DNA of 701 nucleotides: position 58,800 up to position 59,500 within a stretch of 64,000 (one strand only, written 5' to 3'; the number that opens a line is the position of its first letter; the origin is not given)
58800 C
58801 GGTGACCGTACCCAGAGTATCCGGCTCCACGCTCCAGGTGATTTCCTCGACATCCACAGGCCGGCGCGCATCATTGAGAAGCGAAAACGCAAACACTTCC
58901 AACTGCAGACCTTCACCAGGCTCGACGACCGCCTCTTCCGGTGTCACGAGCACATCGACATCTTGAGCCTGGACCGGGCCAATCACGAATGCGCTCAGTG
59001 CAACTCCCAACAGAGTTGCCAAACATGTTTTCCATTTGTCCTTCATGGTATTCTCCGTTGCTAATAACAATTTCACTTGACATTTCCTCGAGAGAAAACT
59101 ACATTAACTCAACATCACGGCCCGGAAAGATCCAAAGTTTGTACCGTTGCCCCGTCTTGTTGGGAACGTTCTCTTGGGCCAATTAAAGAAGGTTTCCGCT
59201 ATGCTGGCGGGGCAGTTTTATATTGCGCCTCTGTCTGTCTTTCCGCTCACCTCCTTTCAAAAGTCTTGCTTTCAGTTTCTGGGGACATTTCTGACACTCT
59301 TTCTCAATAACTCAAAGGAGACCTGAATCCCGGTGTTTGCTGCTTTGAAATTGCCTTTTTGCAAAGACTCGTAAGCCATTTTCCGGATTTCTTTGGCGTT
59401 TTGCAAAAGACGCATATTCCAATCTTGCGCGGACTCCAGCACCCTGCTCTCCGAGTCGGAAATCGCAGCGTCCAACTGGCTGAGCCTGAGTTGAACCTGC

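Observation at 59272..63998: Sigma-54 two-component module with a candidate sigma-54 promoter in front of a cysteine-punctuated helical secreted protein and a giant T9SS cargo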

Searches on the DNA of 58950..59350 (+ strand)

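Call 32: search_rna_families(source=window, start=58950, end=59350, threshold=evalue, max_evalue=10)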
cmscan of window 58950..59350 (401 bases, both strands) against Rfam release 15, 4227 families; matches with E-value up to 10: 0.
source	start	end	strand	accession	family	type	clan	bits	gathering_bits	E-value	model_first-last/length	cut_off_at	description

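Call 44: build_rna_model(alignment_id=A5, structure=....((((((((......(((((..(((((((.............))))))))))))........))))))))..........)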
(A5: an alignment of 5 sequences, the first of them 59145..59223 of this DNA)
Model R1 built from alignment A5 (5 sequences, 83 columns); structure: as given.
model positions 80; base pairs 20; branch points 0; effective number of sequences 2.33; information 0.708 bits per position. Calibrated on 0.2 Mb of random sequence (short: E-values are rough).
structure used (alignment columns):
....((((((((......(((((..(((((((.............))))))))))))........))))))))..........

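Call 45: search_with_rna_model(model_id=R1, sources=[window, L001, L002, L003, L004, L008, L009, L010, L011, L012, L013, L014, L015, L016], max_evalue=1, make_alignment=true)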
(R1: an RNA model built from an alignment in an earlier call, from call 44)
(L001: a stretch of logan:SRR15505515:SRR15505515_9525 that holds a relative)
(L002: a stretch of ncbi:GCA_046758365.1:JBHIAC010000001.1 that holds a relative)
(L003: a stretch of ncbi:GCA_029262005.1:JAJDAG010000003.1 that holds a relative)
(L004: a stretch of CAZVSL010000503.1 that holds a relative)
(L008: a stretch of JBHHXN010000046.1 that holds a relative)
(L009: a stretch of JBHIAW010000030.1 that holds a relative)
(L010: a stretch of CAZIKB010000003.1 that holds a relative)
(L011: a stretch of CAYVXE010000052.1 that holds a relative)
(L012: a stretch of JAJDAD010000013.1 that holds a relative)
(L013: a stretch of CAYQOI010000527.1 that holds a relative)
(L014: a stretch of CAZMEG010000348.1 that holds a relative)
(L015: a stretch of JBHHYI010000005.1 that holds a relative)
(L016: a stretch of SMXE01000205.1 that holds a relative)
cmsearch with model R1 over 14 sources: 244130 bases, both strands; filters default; matches with E-value up to 1: 24.
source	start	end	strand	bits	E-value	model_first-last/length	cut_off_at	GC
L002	6280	6360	-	88.4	8.3e-22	1-80/80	no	0.49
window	59145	59223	+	86.1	3.5e-21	1-80/80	no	0.51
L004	4720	4797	-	85.1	7.1e-21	1-80/80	no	0.51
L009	9163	9243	-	85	7.2e-21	1-80/80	no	0.56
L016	534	615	-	78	6.8e-19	1-80/80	no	0.52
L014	3280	3362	-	48.2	1.4e-10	1-80/80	no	0.55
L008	11562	11635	-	46.6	3.8e-10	1-80/80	no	0.49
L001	9559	9635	-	45.9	6e-10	1-80/80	no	0.56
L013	2601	2681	-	45.5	7.7e-10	1-80/80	no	0.56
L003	9566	9651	-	43.9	2.2e-09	1-80/80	no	0.49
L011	12516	12597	-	40.1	2.4e-08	1-80/80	no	0.46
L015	8702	8775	-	39.3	4.2e-08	1-80/80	no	0.57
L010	7486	7562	-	38.6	6.6e-08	1-80/80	no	0.52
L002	6286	6366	+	28.4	4.7e-05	1-80/80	no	0.52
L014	3286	3368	+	25.1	0.00037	1-80/80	no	0.53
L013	2607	2687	+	24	0.00076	1-80/80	no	0.58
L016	540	621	+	21.5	0.0037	1-80/80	no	0.52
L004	4726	4803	+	21.3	0.0044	1-80/80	no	0.53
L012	7804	7876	-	20.6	0.0066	1-80/80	no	0.58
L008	11568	11641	+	19.2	0.016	1-80/80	no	0.5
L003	9572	9657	+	17.3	0.058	1-80/80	no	0.52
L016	6163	6198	+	15.2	0.22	1-80/80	no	0.47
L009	9169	9249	+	14.1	0.44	1-80/80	no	0.59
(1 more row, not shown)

Alignment A6: 24 matches aligned to the model, 111 columns, each read 5' to 3' on its own strand. Consensus structure (alignment columns), stored with it:
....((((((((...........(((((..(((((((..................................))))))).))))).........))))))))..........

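Call 57: search_with_rna_model(model_id=R1, sources=[L017, L018, L019, L020, L021, L022, L023, L024, L025, L026, L027, L028, L029, L030, L031, L032, L033, L034, L035, L036, L037, L038, L039, L040, L041, L042, L043, L044, L045, L046, L047, L048, L049, L050, L051, L052, L053, L054, L055, L056, L057, L058, L059, L060, L061, L062, L063, L064, L065, L066, L067, L068, L069, L070, L071, L072, L073, L074, L075, L076, L077, L078, L079, L080, L081, L082, L083, L084, L085, L086, L087, L088, L089, L090, L091, L092, L093, L094, L095, L096], max_evalue=0.001)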
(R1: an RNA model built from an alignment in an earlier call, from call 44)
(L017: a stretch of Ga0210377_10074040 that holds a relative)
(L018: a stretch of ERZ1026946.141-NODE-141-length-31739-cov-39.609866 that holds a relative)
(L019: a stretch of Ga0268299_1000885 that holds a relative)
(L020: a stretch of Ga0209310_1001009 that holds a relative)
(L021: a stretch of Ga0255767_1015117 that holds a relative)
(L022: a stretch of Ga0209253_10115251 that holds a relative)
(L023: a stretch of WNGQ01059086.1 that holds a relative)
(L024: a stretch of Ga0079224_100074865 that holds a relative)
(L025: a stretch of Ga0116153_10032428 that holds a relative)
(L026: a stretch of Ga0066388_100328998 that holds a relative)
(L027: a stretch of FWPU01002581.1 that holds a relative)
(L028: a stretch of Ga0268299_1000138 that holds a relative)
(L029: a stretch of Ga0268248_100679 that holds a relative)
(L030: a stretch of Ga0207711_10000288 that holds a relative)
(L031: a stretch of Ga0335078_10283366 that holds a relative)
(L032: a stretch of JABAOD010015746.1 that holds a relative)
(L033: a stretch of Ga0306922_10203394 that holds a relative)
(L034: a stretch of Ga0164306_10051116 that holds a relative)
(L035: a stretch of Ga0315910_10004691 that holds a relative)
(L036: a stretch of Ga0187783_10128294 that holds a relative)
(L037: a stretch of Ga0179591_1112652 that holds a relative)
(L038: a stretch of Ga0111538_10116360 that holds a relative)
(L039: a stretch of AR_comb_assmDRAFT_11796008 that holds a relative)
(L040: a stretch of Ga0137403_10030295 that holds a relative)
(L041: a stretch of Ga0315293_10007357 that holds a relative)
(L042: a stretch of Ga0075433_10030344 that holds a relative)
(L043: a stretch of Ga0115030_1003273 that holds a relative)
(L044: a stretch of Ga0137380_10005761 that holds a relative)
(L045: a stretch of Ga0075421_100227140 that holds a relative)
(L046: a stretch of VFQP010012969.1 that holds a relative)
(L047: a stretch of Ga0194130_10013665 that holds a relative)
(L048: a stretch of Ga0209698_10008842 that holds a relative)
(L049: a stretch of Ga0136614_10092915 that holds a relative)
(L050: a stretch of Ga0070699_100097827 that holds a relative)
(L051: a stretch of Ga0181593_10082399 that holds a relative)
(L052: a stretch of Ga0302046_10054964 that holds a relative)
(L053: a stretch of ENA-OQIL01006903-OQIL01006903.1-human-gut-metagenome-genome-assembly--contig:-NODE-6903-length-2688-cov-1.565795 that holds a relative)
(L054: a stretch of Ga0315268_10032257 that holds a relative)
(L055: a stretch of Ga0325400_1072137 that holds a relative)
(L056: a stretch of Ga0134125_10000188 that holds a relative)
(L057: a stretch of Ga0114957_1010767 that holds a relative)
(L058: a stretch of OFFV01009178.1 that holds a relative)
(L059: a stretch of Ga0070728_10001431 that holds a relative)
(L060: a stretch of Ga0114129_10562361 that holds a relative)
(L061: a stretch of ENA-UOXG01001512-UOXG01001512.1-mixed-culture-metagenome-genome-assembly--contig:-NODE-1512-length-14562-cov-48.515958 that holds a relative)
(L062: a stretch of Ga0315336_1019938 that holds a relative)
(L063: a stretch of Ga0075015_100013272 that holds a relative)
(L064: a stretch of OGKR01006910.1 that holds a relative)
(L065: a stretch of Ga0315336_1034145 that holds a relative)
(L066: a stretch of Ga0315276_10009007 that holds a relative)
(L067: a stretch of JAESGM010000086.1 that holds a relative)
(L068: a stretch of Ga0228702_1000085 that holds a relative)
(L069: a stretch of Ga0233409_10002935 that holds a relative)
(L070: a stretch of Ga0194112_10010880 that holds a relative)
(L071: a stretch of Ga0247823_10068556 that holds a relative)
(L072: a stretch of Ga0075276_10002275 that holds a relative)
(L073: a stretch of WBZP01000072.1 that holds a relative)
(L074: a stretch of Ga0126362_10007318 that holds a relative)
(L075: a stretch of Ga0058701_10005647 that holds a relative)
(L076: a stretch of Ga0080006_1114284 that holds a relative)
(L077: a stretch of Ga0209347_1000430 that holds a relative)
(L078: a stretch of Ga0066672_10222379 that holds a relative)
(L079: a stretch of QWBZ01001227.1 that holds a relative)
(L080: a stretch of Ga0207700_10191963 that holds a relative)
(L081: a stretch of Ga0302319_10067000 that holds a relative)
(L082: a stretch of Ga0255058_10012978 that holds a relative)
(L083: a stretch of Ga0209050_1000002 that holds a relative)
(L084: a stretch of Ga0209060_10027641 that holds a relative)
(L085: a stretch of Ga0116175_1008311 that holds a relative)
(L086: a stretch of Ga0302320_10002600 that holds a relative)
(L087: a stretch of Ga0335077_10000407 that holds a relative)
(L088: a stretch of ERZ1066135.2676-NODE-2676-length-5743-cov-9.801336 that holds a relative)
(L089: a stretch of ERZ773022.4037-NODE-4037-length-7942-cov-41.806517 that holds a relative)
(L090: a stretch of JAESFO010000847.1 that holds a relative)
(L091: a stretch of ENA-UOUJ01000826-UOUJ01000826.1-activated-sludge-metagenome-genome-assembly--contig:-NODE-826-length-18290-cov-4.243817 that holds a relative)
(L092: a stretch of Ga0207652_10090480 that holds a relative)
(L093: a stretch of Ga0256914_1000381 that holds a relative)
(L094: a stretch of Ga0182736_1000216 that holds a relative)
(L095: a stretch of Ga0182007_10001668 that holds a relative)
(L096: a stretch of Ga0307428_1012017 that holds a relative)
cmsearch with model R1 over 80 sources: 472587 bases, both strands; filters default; matches with E-value up to 0.001: 0.
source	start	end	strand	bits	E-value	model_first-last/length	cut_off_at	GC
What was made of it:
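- Tried and rejected: None of the 80 loci returned matches the covariance model (call 57).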

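Call 75: search_with_rna_model(model_id=R1, sources=[L137, L138, L139, L140, L141], max_evalue=1, filters=off)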
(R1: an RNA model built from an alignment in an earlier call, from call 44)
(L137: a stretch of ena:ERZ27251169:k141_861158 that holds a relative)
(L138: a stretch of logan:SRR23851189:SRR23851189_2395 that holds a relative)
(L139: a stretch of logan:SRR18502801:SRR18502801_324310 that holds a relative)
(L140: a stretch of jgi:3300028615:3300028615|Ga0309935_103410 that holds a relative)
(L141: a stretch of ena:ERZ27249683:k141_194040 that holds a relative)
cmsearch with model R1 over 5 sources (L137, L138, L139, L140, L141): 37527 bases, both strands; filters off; matches with E-value up to 1: 13.
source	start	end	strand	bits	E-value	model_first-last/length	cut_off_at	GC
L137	4407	4488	-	78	1e-19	1-80/80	no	0.52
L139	6169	6249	-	76.9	2e-19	1-80/80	no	0.52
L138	2034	2113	-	45.7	1e-10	1-80/80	no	0.49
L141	3445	3514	-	23.6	0.00015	1-80/80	no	0.56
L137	4413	4494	+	21.5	0.00057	1-80/80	no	0.52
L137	3257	3300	-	19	0.0029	1-80/80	no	0.7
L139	6175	6255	+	13.2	0.12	1-80/80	no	0.53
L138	2040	2119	+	11.9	0.28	1-80/80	no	0.49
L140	5313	5348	-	10.6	0.65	18-55/80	no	0.42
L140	5316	5352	+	10.4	0.75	1-80/80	no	0.38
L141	5627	5700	-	10.4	0.75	1-80/80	no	0.66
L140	4758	4795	-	10.2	0.81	18-55/80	no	0.37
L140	1382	1424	+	10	0.95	17-62/80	no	0.44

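Call 80: search_with_rna_model(model_id=R1, sources=[window, L001, L002, L003, L004, L008, L009, L010, L011, L012, L013, L014, L015, L016, L138, L139, L141], max_evalue=0.000005, make_alignment=true)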
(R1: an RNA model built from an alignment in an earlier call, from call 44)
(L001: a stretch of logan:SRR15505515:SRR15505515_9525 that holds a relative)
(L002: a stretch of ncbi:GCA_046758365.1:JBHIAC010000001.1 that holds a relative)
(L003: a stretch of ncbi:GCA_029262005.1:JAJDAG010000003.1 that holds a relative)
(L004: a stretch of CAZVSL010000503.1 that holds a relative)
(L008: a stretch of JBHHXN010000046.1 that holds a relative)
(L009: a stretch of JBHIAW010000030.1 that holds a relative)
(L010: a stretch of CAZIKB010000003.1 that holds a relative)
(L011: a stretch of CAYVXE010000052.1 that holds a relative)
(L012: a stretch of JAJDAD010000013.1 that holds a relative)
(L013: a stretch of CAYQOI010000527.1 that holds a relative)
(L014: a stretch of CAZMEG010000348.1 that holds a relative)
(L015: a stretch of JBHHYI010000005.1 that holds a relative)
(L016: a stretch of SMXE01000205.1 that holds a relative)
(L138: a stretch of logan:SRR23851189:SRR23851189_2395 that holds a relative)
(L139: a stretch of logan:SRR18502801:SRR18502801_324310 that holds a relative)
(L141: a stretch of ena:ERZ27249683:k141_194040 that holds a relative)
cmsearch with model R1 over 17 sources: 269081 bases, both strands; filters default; matches with E-value up to 0.000005: 15.
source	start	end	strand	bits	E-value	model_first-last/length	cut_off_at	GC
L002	6280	6360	-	88.4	9.2e-22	1-80/80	no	0.49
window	59145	59223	+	86.1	3.9e-21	1-80/80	no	0.51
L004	4720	4797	-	85.1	7.8e-21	1-80/80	no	0.51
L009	9163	9243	-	85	7.9e-21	1-80/80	no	0.56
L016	534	615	-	78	7.4e-19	1-80/80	no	0.52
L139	6169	6249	-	76.9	1.4e-18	1-80/80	no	0.52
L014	3280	3362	-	48.2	1.5e-10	1-80/80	no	0.55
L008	11562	11635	-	46.6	4.2e-10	1-80/80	no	0.49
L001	9559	9635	-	45.9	6.6e-10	1-80/80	no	0.56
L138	2034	2113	-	45.7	7.3e-10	1-80/80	no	0.49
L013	2601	2681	-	45.5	8.5e-10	1-80/80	no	0.56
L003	9566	9651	-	43.9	2.4e-09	1-80/80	no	0.49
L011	12516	12597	-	40.1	2.7e-08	1-80/80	no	0.46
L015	8702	8775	-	39.3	4.6e-08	1-80/80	no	0.57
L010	7486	7562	-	38.6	7.3e-08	1-80/80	no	0.52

Alignment A7: 15 matches aligned to the model, 93 columns, each read 5' to 3' on its own strand. Consensus structure (alignment columns), stored with it:
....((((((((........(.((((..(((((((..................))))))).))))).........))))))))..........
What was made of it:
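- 59112..59224 (+): Predicted antisense sRNA of about 110 nt. It has a 5' tail with GGCCC (59119-59123). Stem P1 pairs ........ (59149-59156) with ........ (59206-59213). An inner stem P2 carries the loop GGGCC (59176-59180). A U-run follows, ending near 59224. The covariance model finds one copy per locus, always antisense (calls 45, 75, 80).
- The covariance model finds one antisense copy per locus (calls 45, 75, 80).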

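Call 88: search_with_rna_model(model_id=R1, sources=[L140, L142, L143], max_evalue=1, filters=off)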
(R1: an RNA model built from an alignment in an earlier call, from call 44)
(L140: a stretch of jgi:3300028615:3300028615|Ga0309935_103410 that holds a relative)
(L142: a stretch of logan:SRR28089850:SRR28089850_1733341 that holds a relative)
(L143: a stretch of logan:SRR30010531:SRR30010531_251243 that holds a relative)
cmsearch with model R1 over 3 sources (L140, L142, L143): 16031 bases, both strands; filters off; matches with E-value up to 1: 8.
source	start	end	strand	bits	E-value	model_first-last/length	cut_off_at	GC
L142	5120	5156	+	10.6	0.27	1-80/80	no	0.35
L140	5313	5348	-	10.6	0.28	18-55/80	no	0.42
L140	5316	5352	+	10.4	0.32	1-80/80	no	0.38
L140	4758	4795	-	10.2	0.34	18-55/80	no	0.37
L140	1382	1424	+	10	0.41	17-62/80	no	0.44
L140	2924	2953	+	9.4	0.59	1-80/80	no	0.63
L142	1180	1240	+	9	0.78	1-80/80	no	0.57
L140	132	165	-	8.7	0.94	1-80/80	no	0.56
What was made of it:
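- The element is absent from the three loci that lack the cargo gene, with filters off (call 88).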

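Call 126: search_with_rna_model(model_id=R1, sources=[L144, L146], max_evalue=1, filters=off)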
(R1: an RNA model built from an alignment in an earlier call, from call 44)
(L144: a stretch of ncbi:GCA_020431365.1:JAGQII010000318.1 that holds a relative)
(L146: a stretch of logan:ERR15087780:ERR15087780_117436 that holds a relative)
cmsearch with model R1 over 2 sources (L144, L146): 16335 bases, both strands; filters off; matches with E-value up to 1: 4.
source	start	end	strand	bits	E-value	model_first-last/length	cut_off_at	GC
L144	12099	12137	+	13.1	0.057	1-80/80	no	0.28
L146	2948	2988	+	11.4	0.17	1-80/80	no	0.37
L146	26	60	+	11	0.22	1-80/80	no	0.49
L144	4343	4394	+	9.4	0.61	1-80/80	no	0.42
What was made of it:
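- Distant locus L144 keeps the cargo gene and orphan SD but has no sRNA hairpin (call 126), so the sRNA is not obligatory for the module.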
